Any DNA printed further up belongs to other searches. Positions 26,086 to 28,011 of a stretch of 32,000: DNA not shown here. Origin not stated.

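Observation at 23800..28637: Five translationally coupled genes recreate the E. coli scpA-argK-scpB-scpC logic from different protein parts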

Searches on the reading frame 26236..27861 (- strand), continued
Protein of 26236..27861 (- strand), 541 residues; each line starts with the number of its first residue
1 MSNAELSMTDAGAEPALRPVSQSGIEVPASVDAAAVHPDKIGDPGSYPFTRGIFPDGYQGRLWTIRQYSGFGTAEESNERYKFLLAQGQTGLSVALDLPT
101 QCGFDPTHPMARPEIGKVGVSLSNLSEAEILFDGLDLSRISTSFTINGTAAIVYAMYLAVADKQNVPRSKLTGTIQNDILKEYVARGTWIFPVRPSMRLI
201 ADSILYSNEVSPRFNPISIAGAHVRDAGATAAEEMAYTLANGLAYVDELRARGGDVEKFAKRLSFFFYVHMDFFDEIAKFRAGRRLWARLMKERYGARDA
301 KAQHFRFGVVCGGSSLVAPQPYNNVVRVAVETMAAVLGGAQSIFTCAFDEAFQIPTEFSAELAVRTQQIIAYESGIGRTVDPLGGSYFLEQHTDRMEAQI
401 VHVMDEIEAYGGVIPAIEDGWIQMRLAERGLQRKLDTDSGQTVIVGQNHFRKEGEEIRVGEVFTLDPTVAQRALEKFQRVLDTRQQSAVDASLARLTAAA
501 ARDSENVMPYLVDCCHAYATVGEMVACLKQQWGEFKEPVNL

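Call 23: find_related_loci(query=window:26236-27861:-, collection=genome_contigs, flank=10000)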
Query window:26236-27861:- (541 aa) in genome_contigs; peptide patterns used: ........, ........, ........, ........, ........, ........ (x = any residue, [..] = any of these).
386 stretches matched a pattern; 346 encode a relative of the query (tblastn E <= 1e-3); the best 80 are kept; 80 distinct loci.
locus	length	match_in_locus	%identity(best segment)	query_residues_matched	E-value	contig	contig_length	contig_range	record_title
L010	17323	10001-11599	90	9-541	0e+0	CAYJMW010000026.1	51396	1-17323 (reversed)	MAG TPA_asm: uncultured Polaromonas sp. isolate ERP124720_co1_18 genome assembly, contig: NODE_936_length_51396_cov_37.5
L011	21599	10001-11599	90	9-541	0e+0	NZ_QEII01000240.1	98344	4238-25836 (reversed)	Rhodoferax ferrireducens isolate OTU1 NODE_7107395_length_98344_cov_44.6081, whole genome shotgun sequence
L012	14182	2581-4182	90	8-541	0e+0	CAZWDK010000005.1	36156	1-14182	MAG TPA_asm: uncultured Polaromonas sp. isolate binchicken_co185_100 genome assembly, contig: NODE_1459_length_36156_cov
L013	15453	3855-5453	90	9-541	0e+0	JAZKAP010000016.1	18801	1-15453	MAG: Pseudomonadota bacterium isolate ADI_H3L2_1_122_18_3-bin032_1 ADIH3L21_B032_1_000000000016, whole genome shotgun se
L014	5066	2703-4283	90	15-541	0e+0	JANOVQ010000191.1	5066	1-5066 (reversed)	MAG: Pseudomonadota bacterium isolate VAR_35_metabat_593 VAR_35_k141_4723225, whole genome shotgun sequence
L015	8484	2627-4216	90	12-541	0e+0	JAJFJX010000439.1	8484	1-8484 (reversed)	MAG: Panacagrimonas sp. isolate OFTM46 OFTM46_438, whole genome shotgun sequence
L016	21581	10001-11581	89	15-541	0e+0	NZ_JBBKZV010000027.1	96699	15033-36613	Variovorax humicola strain KACC 18501 contig00027, whole genome shotgun sequence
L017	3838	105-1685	89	15-541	0e+0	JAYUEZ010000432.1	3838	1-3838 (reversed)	MAG: Gammaproteobacteria bacterium isolate GFS_7618 GFS_7618_431, whole genome shotgun sequence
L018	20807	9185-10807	88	1-541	0e+0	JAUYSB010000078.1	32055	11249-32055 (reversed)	MAG: Hydrogenophaga sp. isolate C5_metabat.bin.28_sub C5_k141_62260, whole genome shotgun sequence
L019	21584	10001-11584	90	14-541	0e+0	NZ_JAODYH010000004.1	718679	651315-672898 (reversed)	Acidovorax bellezanensis strain Be4 Be4-N0239_trimmed_contig_4, whole genome shotgun sequence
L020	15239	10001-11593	89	11-541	0e+0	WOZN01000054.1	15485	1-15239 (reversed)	MAG: Acidovorax sp. isolate WOFB25 NODE_1500_length_15485_cov_11.549384, whole genome shotgun sequence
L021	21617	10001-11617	87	3-541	0e+0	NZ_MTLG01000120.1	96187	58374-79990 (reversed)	Achromobacter xylosoxidans strain B_1 Cont120, whole genome shotgun sequence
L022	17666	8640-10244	88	7-541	0e+0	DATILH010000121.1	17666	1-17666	MAG TPA_asm: Variovorax sp. isolate SMAG_U15739 k141_134366, whole genome shotgun sequence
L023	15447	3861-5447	90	13-541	0e+0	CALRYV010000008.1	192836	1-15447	MAG: Ramlibacter sp. 2FC isolate JJ-MEM5D2-223-2-m1-bin341 genome assembly, contig: JJ-MEM5D2-223-C25, whole genome shot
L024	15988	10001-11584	89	14-541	0e+0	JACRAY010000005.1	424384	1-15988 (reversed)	MAG: Burkholderiales bacterium isolate NC_groundwater_1606_Pr3_B-0.1um_68_97 SR-2_scaffold_141_774280, whole genome shot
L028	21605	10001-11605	89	7-541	0e+0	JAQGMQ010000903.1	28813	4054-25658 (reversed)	MAG: Rhodoferax sp. isolate RYN_565 scaffold_4105885, whole genome shotgun sequence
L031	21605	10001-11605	89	7-541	0e+0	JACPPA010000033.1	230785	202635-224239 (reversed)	MAG: Gammaproteobacteria bacterium isolate NC_groundwater_615_Pr5_B-0.1um_58_24 alan_book_18_scaffold_259228, whole geno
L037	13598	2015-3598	90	14-541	0e+0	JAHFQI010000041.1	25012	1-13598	MAG: Comamonadaceae bacterium isolate nzgw547 NODE_2635_length_25013_cov_5.042423, whole genome shotgun sequence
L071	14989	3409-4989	82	15-541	0e+0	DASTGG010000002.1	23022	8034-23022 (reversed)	MAG TPA_asm: Usitatibacter sp. isolate SMAG_U24 k141_170508, whole genome shotgun sequence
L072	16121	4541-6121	83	15-541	0e+0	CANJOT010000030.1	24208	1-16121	MAG: Burkholderiales bacterium isolate RH-23may17-409 genome assembly, contig: RH-23may17-C14981, whole genome shotgun s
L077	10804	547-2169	72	1-541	0e+0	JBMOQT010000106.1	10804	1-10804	MAG: Pseudomonadota bacterium isolate Betzabe_MAG161 MAG161_106, whole genome shotgun sequence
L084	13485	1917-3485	72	19-541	0e+0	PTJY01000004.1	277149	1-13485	MAG: Alphaproteobacteria bacterium MarineAlpha12_Bin1 CFH42_4, whole genome shotgun sequence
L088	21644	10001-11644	70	2-541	0e+0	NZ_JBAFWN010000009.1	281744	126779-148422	Xanthobacter sp. VTT E-85242 strain VTT-E-85242 Contig009, whole genome shotgun sequence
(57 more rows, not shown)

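Call 40: search_solved_structures(query=window:26236-27861:-, show_alignments=5, max_evalue=1e-100)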
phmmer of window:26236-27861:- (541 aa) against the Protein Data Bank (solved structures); distinct sequences matched with E-value up to 1e-100: 7.
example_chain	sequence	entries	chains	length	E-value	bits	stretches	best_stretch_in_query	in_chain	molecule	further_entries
4r3u_A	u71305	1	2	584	9.3e-149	499.7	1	31-537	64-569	2-hydroxyisobutyryl-CoA mutase large subunit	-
8gju_J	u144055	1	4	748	6e-131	440.9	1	44-536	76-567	Methylmalonyl-CoA mutase, mitochondrial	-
2xij_A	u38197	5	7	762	6.4e-131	440.9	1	44-536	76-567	METHYLMALONYL-COA MUTASE, MITOCHONDRIAL | Methylmalonyl-CoA mutase, mitochondrial precursor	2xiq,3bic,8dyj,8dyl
6oxc_A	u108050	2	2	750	6.2e-121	407.9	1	42-537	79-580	Methylmalonyl-CoA mutase large subunit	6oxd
1req_A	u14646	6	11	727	4.3e-111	375.4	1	45-536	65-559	METHYLMALONYL-COA MUTASE | PROTEIN (METHYLMALONYL-COA MUTASE)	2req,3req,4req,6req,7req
5req_A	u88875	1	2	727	1.6e-110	373.6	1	45-536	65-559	PROTEIN (METHYLMALONYL-COA MUTASE ALPHA-SUBUNIT)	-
1e1c_A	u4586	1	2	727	1.1e-109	370.9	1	45-536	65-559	METHYLMALONYL-COA MUTASE ALPHA CHAIN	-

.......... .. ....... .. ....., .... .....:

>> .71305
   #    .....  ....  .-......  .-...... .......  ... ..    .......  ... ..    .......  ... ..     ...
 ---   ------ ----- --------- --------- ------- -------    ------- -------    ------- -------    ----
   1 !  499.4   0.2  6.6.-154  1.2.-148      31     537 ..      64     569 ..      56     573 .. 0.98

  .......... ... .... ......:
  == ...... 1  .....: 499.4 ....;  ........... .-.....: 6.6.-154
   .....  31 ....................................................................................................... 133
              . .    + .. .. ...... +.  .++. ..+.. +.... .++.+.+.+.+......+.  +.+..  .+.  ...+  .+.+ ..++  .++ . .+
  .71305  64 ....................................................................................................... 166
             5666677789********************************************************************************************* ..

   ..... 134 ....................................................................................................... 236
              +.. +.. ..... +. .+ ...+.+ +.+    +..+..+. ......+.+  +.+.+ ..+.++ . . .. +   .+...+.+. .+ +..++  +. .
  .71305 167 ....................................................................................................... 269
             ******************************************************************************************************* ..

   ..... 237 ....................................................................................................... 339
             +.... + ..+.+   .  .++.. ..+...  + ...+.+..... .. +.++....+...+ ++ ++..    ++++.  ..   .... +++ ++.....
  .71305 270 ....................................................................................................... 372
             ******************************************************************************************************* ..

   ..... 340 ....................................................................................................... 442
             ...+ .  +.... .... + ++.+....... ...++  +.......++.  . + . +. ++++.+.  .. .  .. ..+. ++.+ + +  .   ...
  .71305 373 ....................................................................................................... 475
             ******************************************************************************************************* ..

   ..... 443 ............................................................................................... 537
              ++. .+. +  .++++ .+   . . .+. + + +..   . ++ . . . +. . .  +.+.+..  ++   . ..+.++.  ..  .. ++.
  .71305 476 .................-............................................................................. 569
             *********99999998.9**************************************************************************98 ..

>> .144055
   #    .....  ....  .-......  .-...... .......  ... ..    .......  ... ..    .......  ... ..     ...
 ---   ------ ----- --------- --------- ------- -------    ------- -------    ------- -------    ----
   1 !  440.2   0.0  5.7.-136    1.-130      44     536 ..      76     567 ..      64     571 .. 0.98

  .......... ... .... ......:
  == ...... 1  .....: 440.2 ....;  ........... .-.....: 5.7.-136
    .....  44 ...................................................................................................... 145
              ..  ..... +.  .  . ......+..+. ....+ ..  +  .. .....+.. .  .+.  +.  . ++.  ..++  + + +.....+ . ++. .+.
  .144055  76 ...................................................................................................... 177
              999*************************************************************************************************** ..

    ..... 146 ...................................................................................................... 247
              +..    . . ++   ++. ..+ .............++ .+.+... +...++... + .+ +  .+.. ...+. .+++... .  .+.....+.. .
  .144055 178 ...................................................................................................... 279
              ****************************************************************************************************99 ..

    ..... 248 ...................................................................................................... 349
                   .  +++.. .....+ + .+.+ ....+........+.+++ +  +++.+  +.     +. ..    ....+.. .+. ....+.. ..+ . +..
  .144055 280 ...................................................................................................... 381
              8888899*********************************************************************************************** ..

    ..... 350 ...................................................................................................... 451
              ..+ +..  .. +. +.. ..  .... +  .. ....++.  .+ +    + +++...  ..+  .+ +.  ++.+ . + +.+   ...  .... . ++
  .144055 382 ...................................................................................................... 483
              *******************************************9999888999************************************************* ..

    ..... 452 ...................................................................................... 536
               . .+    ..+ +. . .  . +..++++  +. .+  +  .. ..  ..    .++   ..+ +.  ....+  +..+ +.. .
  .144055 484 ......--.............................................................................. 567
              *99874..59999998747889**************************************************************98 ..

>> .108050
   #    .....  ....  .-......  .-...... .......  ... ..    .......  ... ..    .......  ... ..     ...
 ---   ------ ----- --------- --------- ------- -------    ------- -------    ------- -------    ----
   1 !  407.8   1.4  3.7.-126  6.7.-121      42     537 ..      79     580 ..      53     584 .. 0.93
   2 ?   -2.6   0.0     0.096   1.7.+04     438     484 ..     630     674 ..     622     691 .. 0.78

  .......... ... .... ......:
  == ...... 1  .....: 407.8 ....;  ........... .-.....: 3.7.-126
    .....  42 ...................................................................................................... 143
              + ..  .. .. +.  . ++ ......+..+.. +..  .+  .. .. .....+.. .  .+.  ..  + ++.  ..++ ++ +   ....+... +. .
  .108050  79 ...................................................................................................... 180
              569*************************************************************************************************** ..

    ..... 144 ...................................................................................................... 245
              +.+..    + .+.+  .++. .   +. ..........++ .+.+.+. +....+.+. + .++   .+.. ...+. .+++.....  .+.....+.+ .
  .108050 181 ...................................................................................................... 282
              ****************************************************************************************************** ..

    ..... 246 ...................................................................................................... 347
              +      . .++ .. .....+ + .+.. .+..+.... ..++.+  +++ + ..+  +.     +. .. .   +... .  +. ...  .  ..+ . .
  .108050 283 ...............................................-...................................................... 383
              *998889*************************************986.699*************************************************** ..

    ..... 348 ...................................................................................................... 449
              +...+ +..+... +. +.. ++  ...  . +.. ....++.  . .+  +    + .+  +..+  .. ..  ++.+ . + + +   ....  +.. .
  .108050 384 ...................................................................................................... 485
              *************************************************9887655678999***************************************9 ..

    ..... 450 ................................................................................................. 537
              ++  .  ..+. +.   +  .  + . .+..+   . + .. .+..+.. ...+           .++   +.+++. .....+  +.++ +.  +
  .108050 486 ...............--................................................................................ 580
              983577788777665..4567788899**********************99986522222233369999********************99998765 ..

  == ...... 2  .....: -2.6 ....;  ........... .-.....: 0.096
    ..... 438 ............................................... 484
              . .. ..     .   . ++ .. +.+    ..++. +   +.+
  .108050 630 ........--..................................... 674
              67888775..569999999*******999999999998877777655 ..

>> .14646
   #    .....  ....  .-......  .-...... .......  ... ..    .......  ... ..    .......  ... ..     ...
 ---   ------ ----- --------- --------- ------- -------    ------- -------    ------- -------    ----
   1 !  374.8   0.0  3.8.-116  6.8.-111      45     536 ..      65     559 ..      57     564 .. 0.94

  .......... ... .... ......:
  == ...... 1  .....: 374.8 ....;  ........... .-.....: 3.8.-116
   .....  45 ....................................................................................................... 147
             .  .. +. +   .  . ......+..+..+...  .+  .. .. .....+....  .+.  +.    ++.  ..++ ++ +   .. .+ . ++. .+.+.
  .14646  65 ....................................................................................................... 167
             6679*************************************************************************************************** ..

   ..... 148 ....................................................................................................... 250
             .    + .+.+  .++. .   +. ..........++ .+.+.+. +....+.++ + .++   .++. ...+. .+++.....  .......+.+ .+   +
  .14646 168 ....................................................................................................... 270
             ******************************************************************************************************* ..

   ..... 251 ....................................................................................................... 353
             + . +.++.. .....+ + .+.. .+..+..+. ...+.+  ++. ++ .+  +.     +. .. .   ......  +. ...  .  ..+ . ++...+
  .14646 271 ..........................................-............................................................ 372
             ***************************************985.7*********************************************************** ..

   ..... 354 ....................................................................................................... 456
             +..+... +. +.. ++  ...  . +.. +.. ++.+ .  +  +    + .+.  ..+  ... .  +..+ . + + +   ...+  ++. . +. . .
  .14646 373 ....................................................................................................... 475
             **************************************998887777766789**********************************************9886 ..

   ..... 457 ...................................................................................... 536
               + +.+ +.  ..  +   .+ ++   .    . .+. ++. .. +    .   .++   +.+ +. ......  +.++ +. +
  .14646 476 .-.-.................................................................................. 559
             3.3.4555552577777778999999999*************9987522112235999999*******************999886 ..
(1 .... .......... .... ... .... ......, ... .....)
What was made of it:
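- Closest known: 2-Hydroxyisobutyryl-CoA mutase HcmAB with MeaH. Different: HCM keeps Tyr243, HxQT and HTN, which are replaced here (call 40).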
